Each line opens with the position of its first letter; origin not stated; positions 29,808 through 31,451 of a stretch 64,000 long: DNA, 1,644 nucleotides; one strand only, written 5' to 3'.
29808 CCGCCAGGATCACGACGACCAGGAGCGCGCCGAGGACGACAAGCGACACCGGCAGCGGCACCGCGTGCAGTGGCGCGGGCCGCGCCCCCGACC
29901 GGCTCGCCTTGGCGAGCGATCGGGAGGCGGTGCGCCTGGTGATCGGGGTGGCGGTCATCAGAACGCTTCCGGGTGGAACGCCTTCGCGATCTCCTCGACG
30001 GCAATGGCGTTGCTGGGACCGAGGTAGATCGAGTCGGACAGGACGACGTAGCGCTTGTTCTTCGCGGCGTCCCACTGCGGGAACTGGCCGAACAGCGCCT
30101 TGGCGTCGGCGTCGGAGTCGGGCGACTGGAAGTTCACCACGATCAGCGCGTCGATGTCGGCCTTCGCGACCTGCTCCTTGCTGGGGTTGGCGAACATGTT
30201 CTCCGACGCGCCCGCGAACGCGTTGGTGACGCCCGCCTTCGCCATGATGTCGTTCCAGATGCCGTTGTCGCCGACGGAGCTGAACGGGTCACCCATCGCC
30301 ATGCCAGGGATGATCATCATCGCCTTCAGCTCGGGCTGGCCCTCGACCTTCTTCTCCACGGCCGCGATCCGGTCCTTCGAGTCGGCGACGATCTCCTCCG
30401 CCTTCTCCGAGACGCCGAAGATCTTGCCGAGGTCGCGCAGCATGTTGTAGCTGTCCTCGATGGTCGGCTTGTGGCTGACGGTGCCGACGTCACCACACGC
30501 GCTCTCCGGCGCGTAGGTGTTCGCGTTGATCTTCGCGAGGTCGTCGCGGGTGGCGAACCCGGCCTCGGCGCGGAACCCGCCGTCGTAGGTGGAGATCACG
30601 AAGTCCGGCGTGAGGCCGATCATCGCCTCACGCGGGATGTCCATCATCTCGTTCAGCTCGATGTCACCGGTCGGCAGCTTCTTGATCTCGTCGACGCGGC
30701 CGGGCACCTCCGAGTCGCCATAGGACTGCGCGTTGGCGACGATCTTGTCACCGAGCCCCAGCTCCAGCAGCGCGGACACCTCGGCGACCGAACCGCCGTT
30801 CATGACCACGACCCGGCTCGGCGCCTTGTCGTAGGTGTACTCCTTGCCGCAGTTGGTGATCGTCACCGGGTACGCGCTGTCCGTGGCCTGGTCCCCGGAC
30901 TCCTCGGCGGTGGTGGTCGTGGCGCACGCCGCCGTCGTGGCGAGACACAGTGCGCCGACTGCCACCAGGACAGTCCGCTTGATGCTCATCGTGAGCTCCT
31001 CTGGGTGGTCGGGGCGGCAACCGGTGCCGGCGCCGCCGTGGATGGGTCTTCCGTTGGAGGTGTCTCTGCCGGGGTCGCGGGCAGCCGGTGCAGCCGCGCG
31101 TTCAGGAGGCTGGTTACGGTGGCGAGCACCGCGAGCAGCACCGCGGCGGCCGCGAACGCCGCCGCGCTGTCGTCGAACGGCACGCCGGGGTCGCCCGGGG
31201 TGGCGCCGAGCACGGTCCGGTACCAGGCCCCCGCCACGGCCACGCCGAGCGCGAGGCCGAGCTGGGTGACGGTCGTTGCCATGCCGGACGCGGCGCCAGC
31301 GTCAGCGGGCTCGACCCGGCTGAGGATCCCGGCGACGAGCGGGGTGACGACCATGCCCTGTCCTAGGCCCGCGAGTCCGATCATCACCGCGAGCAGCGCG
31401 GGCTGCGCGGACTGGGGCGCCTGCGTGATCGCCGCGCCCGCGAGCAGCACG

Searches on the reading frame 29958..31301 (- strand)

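Call 8: search_protein_families(library=pfam, proteins=[window:29958-31301:-], max_evalue=0.0001)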
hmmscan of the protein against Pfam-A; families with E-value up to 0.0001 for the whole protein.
window:29958-31301:- (447 aa): 1 family
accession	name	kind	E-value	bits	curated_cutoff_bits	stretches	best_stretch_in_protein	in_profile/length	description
PF01497.23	Peripla_BP_2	-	4.5e-20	72.5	27.5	1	177-421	11-231/235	Periplasmic binding protein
